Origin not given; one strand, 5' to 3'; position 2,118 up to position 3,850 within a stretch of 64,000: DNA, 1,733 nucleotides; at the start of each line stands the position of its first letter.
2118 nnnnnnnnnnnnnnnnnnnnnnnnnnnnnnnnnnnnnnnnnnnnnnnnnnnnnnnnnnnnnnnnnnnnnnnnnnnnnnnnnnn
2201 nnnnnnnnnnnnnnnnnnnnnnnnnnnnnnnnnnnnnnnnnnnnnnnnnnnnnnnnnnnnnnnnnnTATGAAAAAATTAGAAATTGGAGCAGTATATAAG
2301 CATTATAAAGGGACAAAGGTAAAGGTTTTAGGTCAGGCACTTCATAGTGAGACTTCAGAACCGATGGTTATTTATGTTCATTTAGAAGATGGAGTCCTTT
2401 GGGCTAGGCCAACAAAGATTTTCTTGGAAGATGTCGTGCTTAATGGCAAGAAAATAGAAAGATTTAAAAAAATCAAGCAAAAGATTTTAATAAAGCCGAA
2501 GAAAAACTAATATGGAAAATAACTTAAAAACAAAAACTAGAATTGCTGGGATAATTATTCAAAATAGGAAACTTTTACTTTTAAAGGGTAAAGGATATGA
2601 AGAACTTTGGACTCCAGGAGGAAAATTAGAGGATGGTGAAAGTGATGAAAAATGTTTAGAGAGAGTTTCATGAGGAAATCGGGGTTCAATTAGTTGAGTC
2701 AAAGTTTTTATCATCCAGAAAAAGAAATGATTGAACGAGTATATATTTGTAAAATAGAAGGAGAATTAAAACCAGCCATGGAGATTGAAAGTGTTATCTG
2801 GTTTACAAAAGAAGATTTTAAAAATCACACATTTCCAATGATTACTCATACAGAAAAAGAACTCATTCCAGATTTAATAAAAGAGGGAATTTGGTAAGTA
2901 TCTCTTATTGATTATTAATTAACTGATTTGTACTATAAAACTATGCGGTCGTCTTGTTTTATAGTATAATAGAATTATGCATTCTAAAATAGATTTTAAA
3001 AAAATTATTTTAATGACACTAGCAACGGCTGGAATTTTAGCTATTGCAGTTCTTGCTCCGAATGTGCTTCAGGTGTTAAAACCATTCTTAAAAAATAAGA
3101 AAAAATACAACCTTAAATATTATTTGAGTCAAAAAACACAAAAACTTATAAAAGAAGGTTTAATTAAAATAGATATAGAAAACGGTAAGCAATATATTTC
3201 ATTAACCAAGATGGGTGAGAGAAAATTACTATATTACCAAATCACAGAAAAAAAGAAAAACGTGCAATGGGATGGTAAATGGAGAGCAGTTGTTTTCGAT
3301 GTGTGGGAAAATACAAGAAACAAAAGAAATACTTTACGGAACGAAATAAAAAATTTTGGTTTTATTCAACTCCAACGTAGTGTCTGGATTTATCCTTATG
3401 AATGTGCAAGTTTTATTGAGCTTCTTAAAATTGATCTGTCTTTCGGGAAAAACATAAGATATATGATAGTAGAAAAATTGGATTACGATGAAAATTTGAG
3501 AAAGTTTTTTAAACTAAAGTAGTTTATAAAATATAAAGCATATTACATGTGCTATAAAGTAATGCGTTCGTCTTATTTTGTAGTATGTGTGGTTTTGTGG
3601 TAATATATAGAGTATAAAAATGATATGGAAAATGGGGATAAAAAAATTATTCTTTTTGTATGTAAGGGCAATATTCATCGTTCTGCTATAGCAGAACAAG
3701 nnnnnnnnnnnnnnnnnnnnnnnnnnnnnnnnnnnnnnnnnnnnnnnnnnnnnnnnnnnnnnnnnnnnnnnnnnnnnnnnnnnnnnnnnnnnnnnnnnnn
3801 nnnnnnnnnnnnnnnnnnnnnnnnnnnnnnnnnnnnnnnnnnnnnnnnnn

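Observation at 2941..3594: Conserved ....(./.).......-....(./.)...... box upstream of a PaaX-like regulator and the adjacent phosphatase gene; a candidate autoregulatory operator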

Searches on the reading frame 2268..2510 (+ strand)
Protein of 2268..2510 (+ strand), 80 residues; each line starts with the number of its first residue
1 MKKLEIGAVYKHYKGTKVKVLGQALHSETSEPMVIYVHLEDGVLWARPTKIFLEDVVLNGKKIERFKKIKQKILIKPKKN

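Call 6: search_protein_families(library=pfam, proteins=[window:2268-2510:+], max_evalue=0.01)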
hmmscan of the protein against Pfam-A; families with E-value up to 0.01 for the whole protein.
window:2268-2510:+ (80 aa): 1 family
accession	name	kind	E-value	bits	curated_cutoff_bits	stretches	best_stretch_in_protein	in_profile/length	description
PF07866.17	DUF1653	-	1.9e-19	70.2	23.5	1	9-68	2-62/62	Protein of unknown function (DUF1653)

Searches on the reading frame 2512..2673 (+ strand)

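Call 6: search_protein_families(library=pfam, proteins=[window:2512-2673:+], max_evalue=0.01)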
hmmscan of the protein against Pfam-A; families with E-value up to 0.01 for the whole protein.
window:2512-2673:+ (53 aa): 1 family
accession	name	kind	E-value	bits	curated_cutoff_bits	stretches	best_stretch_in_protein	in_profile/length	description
PF00293.34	NUDIX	-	8.7e-05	23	21.1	1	9-51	3-50/134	NUDIX domain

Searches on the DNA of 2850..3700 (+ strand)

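Call 41: search_rna_families(source=window, start=2850, end=3700, threshold=evalue, max_evalue=10)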
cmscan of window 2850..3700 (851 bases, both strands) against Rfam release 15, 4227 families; matches with E-value up to 10: 5.
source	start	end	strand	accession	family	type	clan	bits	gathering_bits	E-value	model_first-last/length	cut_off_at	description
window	2928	3003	-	RF02317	TtnuHACA10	Gene; snRNA; snoRNA; HACA-box;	-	23.9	100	0.88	1-104/104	no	Tetrahymena snoRNA TtnuHACA10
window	3523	3565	-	RF01364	CRISPR-DR51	Gene; CRISPR;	-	20.4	45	2.3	1-38/38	no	CRISPR RNA direct repeat element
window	3288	3341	+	RF02925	6A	Gene; sRNA;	-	16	41.2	7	1-52/52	no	6A RNA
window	3505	3531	+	RF00906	MIR1120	Gene; miRNA;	-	15.8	86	6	31-57/87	no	MIR1120/MIR1122 microRNA precursor family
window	3335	3373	-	RF04356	Plastid-ndhA-ndhB-1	Intron;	CL00155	14.3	61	5.3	8-46/49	no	Plastid-ndhA-ndhB-1 group II-D5 intron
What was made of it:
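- On Any curated RNA family (Rfam 15): In 2850-3700 the best E-value is 0.88, far below gathering (call 41).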

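Call 69: search_with_rna_model(model_id=R1, sources=[L001, L002, L004, L005, L006, L009, L012, L014, L100, L022, L032, L034, L042, L062, L067, L072, L076, L077, L082, L086, L087, L089, L093], max_evalue=0.05)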
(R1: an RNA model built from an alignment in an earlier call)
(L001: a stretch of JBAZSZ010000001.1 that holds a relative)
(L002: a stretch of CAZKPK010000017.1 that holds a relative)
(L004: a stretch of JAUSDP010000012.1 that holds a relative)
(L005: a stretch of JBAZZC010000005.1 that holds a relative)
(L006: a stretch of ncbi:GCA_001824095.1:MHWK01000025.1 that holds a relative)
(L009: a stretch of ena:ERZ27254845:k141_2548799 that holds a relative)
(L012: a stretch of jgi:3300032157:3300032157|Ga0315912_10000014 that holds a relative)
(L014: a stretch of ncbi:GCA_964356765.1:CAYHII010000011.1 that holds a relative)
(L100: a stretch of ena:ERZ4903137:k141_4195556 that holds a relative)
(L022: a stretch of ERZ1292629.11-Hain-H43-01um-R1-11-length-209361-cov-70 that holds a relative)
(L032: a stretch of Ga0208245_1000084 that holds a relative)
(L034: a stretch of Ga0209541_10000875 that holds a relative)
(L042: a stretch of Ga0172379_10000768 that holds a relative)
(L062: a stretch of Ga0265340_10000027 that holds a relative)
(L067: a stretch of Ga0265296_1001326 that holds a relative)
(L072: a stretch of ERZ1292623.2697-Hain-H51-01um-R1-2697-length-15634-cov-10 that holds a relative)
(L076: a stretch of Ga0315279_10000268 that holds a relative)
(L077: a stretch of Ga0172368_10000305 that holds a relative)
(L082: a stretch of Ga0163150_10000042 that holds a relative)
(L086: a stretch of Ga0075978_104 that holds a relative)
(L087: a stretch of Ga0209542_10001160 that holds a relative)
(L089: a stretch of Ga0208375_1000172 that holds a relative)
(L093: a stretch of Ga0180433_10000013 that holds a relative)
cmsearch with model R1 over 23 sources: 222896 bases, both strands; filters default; matches with E-value up to 0.05: 60.
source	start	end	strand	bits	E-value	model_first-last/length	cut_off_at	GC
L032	2948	2997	+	56.7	1.3e-07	1-50/50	no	0.24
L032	3562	3611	+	53.4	6.1e-07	1-50/50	no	0.3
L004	3947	3996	+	51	1.9e-06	1-50/50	no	0.28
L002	3948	3997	+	50.9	1.9e-06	1-50/50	no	0.2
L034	2909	2958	-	50.3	2.5e-06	1-50/50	no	0.36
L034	2909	2958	+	49.4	3.8e-06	1-50/50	no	0.36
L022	2948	2997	+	49.2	4.3e-06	1-50/50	no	0.26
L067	4369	4418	+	48.4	6.1e-06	1-50/50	no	0.36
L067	2948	2997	+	48.3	6.4e-06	1-50/50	no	0.34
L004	4548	4597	+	48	7.5e-06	1-50/50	no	0.32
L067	2948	2997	-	47.2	1.1e-05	1-50/50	no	0.34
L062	2924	2973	+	46.7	1.3e-05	1-50/50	no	0.26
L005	4543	4592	+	45.7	2.1e-05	1-50/50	no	0.32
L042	3543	3592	+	45.7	2.1e-05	1-50/50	no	0.32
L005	3894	3943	+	45.3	2.6e-05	1-50/50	no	0.26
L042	2894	2943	+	45.3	2.6e-05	1-50/50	no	0.26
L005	3894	3943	-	45.2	2.7e-05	1-50/50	no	0.26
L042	2894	2943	-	45.2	2.7e-05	1-50/50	no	0.26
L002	3948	3997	-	45.1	2.8e-05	1-50/50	no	0.2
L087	3556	3605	+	45.1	2.8e-05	1-50/50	no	0.26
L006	10543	10592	+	45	3e-05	1-50/50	no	0.28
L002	4549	4598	+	44.7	3.5e-05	1-50/50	no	0.3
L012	9880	9929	+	44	4.8e-05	1-50/50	no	0.14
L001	3948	3997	+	43.9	4.9e-05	1-50/50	no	0.26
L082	3530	3579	-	43.4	6.3e-05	1-50/50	no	0.38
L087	2897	2946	+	43.2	7e-05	1-50/50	no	0.3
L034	3570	3619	+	43.1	7.2e-05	1-50/50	no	0.36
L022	3562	3611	+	43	7.4e-05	1-50/50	no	0.26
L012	9880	9929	-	42.9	8e-05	1-50/50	no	0.14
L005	4543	4592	-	42.9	8.1e-05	1-50/50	no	0.32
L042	3543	3592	-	42.9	8.1e-05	1-50/50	no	0.32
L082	3530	3579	+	42.6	9e-05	1-50/50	no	0.38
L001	4582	4631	+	41.5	0.00015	1-50/50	no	0.26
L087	2897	2946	-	41.5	0.00015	1-50/50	no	0.3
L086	2881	2930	+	41.3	0.00016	1-50/50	no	0.36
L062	3558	3607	+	41.2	0.00017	1-50/50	no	0.34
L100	7786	7835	+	40.7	0.00022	1-50/50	no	0.28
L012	10478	10527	+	39.8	0.00034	1-50/50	no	0.12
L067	3552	3601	+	39.4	0.0004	1-50/50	no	0.26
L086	2881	2930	-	39.3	0.00041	1-50/50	no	0.36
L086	3549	3598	-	39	0.00047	1-50/50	no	0.36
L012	10478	10527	-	39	0.00048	1-50/50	no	0.12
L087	3556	3605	-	38.5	0.00061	1-50/50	no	0.26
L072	5836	5885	+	38.3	0.00067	1-50/50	no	0.32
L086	3549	3598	+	38.1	0.00072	1-50/50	no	0.36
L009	8148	8197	+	37.6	0.00092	1-50/50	no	0.34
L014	9948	9997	+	37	0.0012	1-50/50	no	0.32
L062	2924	2973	-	37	0.0012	1-50/50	no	0.26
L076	2923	2972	+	36.1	0.0018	1-50/50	no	0.3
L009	8750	8799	+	35.4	0.0026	1-50/50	no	0.38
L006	9884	9933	+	35.4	0.0026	1-50/50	no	0.3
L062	3558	3607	-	35.3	0.0027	1-50/50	no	0.34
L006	9954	10003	+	34.4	0.0041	1-50/50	no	0.3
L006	9884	9933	-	33.3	0.0067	1-50/50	no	0.3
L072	5449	5497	+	32.1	0.012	1-50/50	no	0.2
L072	5449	5497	-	32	0.013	1-50/50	no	0.2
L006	10543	10592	-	31.8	0.014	1-50/50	no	0.28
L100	758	789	-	30.7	0.022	10-41/50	no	0.25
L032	2948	2997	-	30.2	0.029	1-50/50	no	0.24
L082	2680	2729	-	29.3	0.043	1-50/50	no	0.42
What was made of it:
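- The covariance-model hits in 223 kb say the same (call 69).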
